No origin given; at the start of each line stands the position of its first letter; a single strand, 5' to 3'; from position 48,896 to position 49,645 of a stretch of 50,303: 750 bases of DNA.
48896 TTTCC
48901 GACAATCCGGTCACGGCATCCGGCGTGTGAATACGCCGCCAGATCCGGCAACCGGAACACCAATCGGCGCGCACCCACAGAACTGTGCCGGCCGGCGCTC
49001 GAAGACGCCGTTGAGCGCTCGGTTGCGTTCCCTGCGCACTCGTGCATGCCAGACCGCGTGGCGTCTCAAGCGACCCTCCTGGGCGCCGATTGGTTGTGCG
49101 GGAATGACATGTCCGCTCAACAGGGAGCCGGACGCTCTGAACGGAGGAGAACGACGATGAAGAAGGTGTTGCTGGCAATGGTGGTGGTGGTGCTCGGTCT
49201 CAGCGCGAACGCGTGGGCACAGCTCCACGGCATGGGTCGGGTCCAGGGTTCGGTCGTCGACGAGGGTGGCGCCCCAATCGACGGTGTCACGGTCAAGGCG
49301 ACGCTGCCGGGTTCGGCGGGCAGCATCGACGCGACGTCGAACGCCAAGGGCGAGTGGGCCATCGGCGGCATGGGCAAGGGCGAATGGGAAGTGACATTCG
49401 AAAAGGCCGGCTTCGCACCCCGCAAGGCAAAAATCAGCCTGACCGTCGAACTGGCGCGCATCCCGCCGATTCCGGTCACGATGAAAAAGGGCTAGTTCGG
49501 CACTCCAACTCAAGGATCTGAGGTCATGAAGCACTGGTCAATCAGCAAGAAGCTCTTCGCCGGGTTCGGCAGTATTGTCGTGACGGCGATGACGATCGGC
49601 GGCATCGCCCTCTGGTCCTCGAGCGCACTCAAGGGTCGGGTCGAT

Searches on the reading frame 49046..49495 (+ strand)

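Call 37: search_protein_families(library=pfam, proteins=[window:49046-49495:+], max_evalue=0.001)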
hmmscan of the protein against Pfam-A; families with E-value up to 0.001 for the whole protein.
window:49046-49495:+ (149 aa): 2 families
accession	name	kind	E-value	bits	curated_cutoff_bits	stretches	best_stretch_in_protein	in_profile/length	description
PF13620.12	CarboxypepD_reg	-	8.9e-13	48.8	32.3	1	66-134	2-71/82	Carboxypeptidase regulatory-like domain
PF13715.12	CarbopepD_reg_2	-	1.2e-05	25.6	32.2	1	66-133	1-65/88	CarboxypepD_reg-like domain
